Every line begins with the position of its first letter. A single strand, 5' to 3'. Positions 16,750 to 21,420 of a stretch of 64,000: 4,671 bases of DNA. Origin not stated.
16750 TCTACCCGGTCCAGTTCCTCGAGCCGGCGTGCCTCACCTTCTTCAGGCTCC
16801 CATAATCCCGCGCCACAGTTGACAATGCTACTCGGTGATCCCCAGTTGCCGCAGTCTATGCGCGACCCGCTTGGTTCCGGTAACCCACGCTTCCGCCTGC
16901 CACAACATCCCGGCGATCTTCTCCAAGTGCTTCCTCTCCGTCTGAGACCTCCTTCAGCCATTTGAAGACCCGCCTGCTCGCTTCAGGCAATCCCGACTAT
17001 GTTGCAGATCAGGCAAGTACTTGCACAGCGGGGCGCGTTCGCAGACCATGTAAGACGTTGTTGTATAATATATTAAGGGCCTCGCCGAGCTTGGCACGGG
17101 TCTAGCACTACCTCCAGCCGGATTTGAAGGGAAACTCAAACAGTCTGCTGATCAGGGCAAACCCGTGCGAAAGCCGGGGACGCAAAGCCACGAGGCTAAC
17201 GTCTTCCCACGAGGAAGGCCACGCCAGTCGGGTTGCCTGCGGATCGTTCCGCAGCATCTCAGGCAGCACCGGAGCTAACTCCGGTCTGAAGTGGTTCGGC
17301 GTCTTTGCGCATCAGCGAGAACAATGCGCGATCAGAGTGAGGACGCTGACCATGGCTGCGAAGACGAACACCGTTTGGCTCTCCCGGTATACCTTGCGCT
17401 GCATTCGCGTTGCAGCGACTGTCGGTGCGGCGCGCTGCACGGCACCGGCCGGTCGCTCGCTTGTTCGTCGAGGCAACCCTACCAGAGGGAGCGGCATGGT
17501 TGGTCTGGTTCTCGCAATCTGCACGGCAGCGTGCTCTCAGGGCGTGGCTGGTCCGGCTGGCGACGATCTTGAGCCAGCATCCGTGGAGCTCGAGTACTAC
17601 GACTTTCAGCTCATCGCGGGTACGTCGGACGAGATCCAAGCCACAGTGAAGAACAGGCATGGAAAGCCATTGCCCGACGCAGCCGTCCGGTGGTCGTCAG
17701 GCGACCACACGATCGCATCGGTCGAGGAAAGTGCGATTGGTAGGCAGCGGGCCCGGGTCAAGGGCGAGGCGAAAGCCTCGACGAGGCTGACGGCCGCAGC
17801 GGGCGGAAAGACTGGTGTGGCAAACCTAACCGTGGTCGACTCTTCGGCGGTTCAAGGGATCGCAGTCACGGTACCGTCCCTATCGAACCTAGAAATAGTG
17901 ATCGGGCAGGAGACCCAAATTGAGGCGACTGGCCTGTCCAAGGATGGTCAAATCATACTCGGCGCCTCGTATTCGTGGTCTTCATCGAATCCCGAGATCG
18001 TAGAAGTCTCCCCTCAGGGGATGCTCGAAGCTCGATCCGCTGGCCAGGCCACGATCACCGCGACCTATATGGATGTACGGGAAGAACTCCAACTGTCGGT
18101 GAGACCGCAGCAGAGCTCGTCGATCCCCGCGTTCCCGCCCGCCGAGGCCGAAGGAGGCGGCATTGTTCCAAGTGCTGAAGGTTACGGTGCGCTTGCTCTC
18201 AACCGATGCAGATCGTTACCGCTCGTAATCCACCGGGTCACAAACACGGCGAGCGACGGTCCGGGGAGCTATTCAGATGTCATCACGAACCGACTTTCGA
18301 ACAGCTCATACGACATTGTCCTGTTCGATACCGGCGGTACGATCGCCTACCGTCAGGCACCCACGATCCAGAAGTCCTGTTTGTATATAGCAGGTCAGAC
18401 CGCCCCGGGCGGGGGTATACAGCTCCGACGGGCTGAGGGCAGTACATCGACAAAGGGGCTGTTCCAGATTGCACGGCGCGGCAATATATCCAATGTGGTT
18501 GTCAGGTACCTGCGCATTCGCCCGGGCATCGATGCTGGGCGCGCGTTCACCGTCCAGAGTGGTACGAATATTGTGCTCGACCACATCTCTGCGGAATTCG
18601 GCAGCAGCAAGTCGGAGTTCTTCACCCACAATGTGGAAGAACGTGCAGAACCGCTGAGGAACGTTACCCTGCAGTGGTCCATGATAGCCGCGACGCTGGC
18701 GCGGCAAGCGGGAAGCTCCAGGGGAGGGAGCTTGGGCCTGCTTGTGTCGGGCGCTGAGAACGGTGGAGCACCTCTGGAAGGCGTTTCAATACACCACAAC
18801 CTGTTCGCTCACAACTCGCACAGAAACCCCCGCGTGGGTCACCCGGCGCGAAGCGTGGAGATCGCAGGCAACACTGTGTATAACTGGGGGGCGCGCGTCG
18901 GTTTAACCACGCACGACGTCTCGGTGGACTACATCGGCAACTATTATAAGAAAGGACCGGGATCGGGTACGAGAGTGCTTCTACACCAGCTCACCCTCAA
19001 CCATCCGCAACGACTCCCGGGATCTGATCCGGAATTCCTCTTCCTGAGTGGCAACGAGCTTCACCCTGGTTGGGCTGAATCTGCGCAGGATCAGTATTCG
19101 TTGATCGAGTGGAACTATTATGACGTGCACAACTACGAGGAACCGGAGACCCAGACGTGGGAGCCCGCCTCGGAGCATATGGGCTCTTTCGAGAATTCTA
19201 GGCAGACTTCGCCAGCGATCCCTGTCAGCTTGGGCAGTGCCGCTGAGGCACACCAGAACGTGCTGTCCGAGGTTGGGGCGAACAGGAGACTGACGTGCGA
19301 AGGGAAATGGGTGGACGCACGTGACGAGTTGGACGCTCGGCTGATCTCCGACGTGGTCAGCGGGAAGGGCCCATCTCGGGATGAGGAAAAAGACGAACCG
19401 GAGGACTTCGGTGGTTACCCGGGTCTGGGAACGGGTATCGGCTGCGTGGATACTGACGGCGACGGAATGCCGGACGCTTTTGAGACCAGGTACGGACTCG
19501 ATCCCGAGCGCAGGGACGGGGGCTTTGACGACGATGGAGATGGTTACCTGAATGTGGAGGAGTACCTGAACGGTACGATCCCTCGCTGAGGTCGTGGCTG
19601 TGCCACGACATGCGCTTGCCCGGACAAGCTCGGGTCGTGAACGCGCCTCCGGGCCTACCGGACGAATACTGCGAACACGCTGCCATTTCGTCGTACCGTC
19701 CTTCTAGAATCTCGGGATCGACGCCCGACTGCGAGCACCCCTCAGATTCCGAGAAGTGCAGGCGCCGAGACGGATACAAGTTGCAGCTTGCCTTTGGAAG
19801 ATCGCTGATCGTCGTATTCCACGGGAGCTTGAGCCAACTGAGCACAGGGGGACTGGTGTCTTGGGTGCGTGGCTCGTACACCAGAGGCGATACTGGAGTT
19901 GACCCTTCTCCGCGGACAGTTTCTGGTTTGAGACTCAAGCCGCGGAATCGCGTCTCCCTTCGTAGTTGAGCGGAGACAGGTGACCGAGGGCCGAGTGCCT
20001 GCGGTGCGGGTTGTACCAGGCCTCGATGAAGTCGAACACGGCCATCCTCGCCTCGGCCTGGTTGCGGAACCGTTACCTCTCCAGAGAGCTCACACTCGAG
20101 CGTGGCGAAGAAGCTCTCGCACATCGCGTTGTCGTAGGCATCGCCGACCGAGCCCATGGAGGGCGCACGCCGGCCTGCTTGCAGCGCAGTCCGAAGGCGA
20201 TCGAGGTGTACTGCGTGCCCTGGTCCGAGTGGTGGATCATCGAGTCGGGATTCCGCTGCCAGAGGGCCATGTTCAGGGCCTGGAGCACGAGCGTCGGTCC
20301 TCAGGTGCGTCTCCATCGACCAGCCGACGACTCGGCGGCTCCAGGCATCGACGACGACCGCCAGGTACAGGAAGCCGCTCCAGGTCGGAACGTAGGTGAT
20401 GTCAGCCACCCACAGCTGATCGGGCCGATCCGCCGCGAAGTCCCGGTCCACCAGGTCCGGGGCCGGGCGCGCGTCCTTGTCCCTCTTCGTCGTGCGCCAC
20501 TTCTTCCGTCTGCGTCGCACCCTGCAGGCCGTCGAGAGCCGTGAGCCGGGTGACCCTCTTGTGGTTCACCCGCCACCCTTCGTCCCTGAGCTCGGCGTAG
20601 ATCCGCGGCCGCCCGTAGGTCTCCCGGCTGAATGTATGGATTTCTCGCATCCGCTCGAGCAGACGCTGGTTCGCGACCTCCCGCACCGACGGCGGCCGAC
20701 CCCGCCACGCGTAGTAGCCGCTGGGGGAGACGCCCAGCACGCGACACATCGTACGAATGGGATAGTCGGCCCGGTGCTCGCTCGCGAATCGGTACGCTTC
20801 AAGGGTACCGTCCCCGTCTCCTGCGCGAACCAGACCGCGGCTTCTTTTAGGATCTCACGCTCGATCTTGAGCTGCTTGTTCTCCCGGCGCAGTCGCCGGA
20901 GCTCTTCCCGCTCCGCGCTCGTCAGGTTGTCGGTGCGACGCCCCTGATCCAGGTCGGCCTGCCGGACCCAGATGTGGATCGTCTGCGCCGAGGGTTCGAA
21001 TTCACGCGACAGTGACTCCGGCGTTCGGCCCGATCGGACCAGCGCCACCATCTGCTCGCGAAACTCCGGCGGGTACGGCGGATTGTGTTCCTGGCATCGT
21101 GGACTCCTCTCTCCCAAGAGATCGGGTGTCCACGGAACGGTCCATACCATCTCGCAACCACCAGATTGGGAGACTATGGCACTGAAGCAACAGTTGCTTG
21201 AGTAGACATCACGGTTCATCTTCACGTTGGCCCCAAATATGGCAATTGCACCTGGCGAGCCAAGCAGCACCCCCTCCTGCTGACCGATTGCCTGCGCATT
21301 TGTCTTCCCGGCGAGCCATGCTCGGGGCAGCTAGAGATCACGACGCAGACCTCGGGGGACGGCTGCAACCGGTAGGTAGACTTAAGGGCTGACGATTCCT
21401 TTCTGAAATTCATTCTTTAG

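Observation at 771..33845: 33-kb Wzy-dependent EPS locus whose tailoring genes predict an unusual anionic, amidated and sulfated polymer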

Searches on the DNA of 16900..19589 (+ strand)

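Call 81: search_rna_families(source=window, start=16900, end=17600, threshold=evalue, max_evalue=0.01, show_alignments=1)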
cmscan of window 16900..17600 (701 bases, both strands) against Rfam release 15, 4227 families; matches with E-value up to 0.01: 1.
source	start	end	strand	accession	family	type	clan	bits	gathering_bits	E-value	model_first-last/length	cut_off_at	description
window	17146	17240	+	RF01051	c-di-GMP-I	Cis-reg; riboswitch;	CL00126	67.4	35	5.3e-13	1-87/87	no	c-di-GMP-I riboswitch aptamer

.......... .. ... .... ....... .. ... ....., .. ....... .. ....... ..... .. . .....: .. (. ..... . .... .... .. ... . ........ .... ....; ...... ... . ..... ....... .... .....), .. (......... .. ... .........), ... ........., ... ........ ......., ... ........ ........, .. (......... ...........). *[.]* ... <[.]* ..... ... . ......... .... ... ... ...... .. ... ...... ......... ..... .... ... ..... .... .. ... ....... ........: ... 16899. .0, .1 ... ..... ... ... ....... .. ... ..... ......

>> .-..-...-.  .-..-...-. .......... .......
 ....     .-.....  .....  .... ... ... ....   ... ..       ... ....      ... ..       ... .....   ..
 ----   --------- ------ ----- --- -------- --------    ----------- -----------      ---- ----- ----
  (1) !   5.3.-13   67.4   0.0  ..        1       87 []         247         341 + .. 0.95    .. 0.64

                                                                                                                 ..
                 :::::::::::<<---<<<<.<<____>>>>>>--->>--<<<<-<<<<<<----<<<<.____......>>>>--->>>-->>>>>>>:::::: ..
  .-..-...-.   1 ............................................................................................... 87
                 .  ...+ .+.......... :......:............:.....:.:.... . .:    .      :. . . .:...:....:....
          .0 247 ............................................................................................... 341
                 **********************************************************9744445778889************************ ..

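Call 94: search_rna_families(sources=[L063, L064, L065, L066, L067, L068, L069, L070, L071, L072, L073, L074, L075, L076, L077, L083, L084, L085, L089, L099], threshold=gathering)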
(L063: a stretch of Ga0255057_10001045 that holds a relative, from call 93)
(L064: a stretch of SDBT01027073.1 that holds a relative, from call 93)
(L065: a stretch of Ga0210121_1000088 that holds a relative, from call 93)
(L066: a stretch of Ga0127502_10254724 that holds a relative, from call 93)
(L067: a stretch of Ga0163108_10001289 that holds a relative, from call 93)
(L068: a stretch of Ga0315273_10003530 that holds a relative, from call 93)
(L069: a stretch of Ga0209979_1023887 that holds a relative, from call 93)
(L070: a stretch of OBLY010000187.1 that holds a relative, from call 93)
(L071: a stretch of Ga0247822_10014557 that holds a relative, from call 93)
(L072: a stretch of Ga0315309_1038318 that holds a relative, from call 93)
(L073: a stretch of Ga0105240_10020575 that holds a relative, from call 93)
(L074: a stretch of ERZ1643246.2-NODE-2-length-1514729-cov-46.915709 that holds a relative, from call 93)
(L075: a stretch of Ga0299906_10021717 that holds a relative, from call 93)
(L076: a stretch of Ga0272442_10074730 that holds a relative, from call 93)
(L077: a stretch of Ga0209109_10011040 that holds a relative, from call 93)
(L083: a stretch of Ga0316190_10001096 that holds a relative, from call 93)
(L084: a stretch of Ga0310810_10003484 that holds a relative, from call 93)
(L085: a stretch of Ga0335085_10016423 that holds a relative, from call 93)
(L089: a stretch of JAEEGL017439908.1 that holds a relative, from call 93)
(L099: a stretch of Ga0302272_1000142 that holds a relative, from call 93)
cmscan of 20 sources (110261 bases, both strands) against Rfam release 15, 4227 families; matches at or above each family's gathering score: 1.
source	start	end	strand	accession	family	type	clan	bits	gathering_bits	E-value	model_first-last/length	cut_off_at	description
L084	514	604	+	RF01051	c-di-GMP-I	Cis-reg; riboswitch;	CL00126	68.6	35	4.4e-11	1-87/87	no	c-di-GMP-I riboswitch aptamer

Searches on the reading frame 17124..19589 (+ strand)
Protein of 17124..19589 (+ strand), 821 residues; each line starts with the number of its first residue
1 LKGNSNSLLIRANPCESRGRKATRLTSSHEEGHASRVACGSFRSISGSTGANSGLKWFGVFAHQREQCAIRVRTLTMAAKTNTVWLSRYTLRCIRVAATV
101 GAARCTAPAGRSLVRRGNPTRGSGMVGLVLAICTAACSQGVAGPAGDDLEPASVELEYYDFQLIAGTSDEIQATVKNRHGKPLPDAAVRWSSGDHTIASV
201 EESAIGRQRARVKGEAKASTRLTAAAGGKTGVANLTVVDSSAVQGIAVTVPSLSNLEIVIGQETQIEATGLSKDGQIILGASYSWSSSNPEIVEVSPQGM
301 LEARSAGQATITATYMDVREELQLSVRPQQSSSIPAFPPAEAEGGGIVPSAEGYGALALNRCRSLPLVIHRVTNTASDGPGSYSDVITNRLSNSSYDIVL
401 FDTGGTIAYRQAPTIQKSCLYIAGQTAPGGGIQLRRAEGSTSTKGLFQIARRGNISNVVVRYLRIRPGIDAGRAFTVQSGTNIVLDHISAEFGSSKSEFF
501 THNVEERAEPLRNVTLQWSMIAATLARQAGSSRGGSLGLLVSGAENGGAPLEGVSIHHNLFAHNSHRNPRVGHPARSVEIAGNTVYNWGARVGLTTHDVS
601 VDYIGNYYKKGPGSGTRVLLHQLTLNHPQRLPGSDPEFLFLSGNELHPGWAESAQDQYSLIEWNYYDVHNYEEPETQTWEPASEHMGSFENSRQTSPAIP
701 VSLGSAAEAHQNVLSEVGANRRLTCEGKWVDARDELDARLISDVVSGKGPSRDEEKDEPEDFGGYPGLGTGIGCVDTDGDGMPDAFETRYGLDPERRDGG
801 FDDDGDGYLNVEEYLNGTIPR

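Call 4: search_protein_families(library=pfam, proteins=[window:17124-19589:+], max_evalue=0.01)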
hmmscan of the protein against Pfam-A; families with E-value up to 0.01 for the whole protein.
window:17124-19589:+ (821 aa): 3 families
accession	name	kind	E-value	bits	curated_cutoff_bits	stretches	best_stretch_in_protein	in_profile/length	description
PF02368.24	Big_2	-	1.8e-10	41.1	22.8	1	245-323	4-76/79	Bacterial Ig-like domain (group 2)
PF02369.22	Big_1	-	6.6e-08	33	34.9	1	168-236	18-91/93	Bacterial Ig-like domain (group 1)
PF18884.5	TSP3_bac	-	0.0025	18.1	25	0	776-793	1-18/22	Bacterial TSP3 repeat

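Call 7: search_protein_families(library=ncbifam, proteins=[window:17124-19589:+], max_evalue=0.001)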
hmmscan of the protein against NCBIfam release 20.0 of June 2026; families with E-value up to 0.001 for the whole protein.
window:17124-19589:+ (821 aa): 1 family
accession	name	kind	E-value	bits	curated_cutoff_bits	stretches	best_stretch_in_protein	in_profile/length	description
NF047639.1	throspo3_MtsD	equivalog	3e-07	29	800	1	768-815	474-522/651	cell-cell cohesion protein MtsD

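Call 43: search_solved_structures(query=window:17124-19589:+, max_evalue=1, show_alignments=2)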
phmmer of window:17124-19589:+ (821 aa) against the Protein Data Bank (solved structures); distinct sequences matched with E-value up to 1: 3.
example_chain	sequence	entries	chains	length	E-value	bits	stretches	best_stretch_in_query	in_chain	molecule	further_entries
9buj_A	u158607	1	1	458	1.8e-10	43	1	372-616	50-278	Pectate lyase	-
7quz_AAA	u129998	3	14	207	0.011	17.2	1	244-329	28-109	Beta-1,3-glucanase bglH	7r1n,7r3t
4uid_A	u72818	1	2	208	0.028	15.9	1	278-328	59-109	SURFACE LAYER PROTEIN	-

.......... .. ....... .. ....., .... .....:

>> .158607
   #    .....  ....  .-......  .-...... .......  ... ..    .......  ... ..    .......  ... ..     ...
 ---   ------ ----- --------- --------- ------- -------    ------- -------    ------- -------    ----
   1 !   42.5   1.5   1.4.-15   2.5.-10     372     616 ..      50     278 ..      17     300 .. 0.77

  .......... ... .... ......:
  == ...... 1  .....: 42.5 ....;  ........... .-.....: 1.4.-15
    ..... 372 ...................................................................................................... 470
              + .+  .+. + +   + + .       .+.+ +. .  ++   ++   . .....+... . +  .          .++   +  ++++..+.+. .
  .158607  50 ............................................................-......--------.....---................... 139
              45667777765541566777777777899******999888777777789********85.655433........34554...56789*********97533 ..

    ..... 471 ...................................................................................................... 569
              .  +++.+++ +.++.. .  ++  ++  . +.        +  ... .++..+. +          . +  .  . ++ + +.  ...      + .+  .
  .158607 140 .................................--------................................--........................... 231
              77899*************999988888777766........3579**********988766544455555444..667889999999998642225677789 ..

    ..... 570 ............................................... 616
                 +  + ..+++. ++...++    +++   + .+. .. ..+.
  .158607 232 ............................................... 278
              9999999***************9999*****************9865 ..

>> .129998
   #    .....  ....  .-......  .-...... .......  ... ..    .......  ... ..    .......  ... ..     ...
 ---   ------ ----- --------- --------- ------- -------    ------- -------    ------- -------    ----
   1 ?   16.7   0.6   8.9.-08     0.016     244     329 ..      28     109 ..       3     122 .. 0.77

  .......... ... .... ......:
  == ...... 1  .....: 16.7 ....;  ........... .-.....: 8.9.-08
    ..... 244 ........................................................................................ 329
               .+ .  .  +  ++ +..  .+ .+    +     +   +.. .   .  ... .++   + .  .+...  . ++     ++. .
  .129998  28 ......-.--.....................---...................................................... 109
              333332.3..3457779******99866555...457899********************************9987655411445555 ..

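Call 91: find_related_loci(query=window:17496-19589:+, collection=metagenome_contigs, flank=3000)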
Query window:17496-19589:+ (697 aa) in metagenome_contigs; peptide patterns used: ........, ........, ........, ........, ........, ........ (x = any residue, [..] = any of these).
166 stretches matched a pattern, but none encodes a relative of the query by tblastn (E <= 1e-3).

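Call 93: find_related_loci(query=A4, collection=metagenome_contigs, flank=3000)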
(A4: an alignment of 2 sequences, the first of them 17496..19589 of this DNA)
Query A4 (697 aa) in metagenome_contigs; peptide patterns used: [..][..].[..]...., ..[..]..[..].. (x = any residue, [..] = any of these).
600 stretches matched a pattern (row limit reached: there are more); 417 encode a relative of the query (tblastn E <= 1e-3); the best 80 are kept; 80 distinct loci.
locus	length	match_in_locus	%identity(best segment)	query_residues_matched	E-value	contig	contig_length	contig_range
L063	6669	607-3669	41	173-696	4e-105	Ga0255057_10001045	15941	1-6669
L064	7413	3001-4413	36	207-694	3e-72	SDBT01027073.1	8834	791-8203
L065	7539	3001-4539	34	157-697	7e-71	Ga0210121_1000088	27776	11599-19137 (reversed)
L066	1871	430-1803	30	207-697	6e-59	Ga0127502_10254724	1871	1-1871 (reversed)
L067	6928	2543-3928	34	207-697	2e-50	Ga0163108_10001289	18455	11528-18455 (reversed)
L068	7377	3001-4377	29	180-692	1e-46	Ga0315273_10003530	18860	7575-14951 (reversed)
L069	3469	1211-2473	31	210-692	8e-47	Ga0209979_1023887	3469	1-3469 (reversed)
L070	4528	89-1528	31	214-694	4e-46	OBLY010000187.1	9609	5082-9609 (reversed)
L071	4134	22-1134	32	245-695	3e-44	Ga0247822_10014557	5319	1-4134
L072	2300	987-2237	29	223-691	1e-43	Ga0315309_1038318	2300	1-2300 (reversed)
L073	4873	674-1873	31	207-692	2e-42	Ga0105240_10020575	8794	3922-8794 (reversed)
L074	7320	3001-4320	30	215-690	3e-41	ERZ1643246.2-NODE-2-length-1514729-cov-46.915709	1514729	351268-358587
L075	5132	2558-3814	30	224-694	3e-41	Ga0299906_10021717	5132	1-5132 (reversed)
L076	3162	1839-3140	29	211-695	3e-41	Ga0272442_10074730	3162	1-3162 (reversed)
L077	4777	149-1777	29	111-697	1e-40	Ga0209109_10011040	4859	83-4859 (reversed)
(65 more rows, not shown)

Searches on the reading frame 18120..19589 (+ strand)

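Call 75: search_protein_families(library=pfam, proteins=[window:18120-19589:+], max_evalue=10)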
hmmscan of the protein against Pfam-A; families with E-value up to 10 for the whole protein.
window:18120-19589:+ (489 aa): 5 families
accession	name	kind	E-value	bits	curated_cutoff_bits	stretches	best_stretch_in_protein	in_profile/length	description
PF18884.5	TSP3_bac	-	0.00074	19.7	25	2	444-461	1-18/22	Bacterial TSP3 repeat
PF13202.12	EF-hand_5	-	0.031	14.2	25.9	1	469-482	8-21/25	EF hand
PF13405.12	EF-hand_6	-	0.13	12.5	25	1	469-482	9-22/30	EF-hand domain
PF00036.39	EF-hand_1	-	0.19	11.8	25.4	1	469-483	9-23/29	EF hand domain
PF13833.12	EF-hand_8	-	4.3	7.6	28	1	469-483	34-48/54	EF-hand domain pair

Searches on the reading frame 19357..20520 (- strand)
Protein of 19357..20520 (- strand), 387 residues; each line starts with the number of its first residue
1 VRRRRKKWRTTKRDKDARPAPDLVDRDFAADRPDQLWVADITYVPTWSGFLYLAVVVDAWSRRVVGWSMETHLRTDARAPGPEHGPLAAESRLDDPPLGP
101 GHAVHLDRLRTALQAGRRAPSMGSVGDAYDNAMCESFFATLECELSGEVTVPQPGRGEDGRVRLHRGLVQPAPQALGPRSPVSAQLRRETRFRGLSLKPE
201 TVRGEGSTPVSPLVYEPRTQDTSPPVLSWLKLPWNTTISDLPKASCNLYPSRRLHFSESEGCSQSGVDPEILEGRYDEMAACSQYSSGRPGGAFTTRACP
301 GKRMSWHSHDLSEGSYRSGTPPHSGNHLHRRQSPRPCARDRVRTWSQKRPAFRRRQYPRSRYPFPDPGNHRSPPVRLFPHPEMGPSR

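Call 4: search_protein_families(library=pfam, proteins=[window:19357-20520:-], max_evalue=0.01)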
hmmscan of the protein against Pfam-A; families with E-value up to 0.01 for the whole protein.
window:19357-20520:- (387 aa): 1 family
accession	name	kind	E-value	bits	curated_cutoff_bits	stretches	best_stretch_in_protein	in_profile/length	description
PF00665.32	rve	-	3.1e-10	40.7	32.6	1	31-73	2-46/102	Integrase core domain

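Call 7: search_protein_families(library=ncbifam, proteins=[window:19357-20520:-], max_evalue=0.001)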
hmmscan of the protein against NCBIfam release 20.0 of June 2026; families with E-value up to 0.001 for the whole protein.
window:19357-20520:- (387 aa): 2 families
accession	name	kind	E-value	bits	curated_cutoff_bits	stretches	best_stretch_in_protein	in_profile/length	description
NF033516.0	transpos_IS3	equivalog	5.6e-31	108.1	160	2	2-76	184-258/369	IS3 family transposase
NF033577.2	transpos_IS481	equivalog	0.00057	19.5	224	0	13-66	122-163/284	IS481 family transposase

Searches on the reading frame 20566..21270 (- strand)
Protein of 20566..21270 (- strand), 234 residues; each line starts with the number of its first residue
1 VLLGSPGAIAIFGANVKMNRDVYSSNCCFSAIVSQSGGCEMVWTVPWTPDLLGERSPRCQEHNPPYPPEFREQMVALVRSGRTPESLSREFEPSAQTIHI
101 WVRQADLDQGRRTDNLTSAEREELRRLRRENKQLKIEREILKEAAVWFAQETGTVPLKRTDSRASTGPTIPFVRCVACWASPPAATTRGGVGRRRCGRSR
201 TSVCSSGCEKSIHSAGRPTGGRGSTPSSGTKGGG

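Call 4: search_protein_families(library=pfam, proteins=[window:20566-21270:-], max_evalue=0.01)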
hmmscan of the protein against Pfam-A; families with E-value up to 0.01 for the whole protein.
window:20566-21270:- (234 aa): 1 family
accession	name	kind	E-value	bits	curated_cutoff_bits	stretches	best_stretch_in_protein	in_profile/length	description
PF01527.26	HTH_Tnp_1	-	9.6e-08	32.6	24.1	1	66-132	7-75/75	Transposase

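Call 7: search_protein_families(library=ncbifam, proteins=[window:20566-21270:-], max_evalue=0.001)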
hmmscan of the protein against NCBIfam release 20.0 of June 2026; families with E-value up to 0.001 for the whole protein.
window:20566-21270:- (234 aa): 1 family
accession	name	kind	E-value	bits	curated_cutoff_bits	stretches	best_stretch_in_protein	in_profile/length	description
NF033516.0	transpos_IS3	equivalog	4.9e-10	39.2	160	1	69-147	1-84/369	IS3 family transposase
